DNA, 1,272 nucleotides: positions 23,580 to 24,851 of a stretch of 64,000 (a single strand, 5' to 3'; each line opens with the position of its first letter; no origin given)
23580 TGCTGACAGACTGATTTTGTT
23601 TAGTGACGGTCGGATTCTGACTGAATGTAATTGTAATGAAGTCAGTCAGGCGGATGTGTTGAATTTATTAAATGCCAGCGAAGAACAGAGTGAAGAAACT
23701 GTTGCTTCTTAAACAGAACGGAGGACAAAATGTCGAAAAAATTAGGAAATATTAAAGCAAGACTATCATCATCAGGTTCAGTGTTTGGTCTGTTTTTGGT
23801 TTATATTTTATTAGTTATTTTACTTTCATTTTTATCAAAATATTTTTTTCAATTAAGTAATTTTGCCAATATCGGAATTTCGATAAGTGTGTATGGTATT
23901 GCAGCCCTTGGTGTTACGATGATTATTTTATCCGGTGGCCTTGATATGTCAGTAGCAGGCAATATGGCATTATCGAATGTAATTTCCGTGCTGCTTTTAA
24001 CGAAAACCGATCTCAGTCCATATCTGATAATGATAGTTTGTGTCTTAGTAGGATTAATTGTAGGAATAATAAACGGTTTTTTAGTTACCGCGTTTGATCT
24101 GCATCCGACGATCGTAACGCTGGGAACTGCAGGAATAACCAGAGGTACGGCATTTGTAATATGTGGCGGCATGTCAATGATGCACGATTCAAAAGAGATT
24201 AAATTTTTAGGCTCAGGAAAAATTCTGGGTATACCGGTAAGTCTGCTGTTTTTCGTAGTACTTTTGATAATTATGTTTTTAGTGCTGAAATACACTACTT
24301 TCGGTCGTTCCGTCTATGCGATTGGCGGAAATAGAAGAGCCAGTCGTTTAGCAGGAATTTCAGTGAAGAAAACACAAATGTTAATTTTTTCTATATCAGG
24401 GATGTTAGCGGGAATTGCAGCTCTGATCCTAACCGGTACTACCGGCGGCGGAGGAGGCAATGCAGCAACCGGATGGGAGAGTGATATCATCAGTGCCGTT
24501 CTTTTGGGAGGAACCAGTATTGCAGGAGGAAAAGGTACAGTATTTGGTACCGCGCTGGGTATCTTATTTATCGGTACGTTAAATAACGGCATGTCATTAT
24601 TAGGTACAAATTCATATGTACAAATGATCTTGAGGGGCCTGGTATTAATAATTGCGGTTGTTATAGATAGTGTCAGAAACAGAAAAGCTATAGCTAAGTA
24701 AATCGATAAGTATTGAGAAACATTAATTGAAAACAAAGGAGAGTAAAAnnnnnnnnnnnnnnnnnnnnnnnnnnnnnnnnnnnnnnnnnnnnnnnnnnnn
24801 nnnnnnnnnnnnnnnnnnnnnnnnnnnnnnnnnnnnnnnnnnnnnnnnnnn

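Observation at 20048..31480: GntR-controlled accessory locus with an enzyme set matching no canonical pathway (best candidate for a new system)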

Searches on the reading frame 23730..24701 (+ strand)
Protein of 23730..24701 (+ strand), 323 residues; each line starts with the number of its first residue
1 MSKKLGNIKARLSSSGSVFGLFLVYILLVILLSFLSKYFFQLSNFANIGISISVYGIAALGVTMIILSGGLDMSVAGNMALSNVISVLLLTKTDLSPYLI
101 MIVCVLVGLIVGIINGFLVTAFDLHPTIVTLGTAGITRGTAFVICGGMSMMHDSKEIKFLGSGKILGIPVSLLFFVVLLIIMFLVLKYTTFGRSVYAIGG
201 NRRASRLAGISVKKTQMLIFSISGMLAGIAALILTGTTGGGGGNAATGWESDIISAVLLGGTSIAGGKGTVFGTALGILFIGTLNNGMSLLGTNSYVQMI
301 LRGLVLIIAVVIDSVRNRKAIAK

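Call 3: search_protein_families(library=pfam, proteins=[window:23730-24701:+])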
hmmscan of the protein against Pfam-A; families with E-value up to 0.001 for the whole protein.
window:23730-24701:+ (323 aa): 1 family
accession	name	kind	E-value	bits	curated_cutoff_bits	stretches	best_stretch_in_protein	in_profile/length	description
PF02653.21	BPD_transp_2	-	5.3e-41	141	26.8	1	46-310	3-269/269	Branched-chain amino acid transport system / permease component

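Call 4: search_protein_families(library=ncbifam, proteins=[window:23730-24701:+])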
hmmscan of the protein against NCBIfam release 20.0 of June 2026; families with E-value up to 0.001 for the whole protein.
window:23730-24701:+ (323 aa): 12 families
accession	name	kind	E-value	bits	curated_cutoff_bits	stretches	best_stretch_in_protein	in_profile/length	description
NF008441.0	PRK11285.1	equivalog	2.3e-64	217.6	378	1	16-320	27-330/333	L-arabinose ABC transporter permease AraH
NF007067.0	PRK09512.1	equivalog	2.2e-57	194.7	398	1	24-315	25-319/321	ribose ABC transporter permease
NF007252.0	PRK09699.1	equivalog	6.9e-53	180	396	1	19-315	26-323/326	D-allose ABC transporter permease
NF040906.3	GguB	equivalog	2.4e-51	175.1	450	2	166-318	222-374/375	multiple monosaccharide ABC transporter permease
NF007014.0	PRK09478.1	equivalog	1.6e-43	149.3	386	1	20-317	17-332/336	galactose/methyl galactoside ABC transporter permease MglC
NF008630.0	PRK11618.1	equivalog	1.7e-41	142.6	363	1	24-315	15-311/331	galactofuranose ABC transporter, permease protein YjfF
NF011612.1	PRK15038.1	equivalog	1.7e-38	132.6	500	1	23-318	10-310/322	autoinducer 2 ABC transporter permease LsrD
NF011961.0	PRK15432.1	equivalog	5.7e-36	124.4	388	1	22-322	14-312/344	autoinducer 2 ABC transporter permease LsrC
NF041862.1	YtfT_transport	equivalog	9.2e-35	120.4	535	1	56-316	67-327/339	galactofuranose ABC transporter, ATP-binding protein YtfT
NF047929.1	ABC_B6_perm_2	equivalog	3e-05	23.3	400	1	168-319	183-332/337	putative B6 ABC transporter permease subunit 2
TIGR03409.1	urea_trans_UrtB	equivalog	0.00022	21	250.3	1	172-311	148-278/291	urea ABC transporter permease subunit UrtB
TIGR03408.1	urea_trans_UrtC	equivalog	0.00091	19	296.2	1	175-310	175-303/313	urea ABC transporter permease subunit UrtC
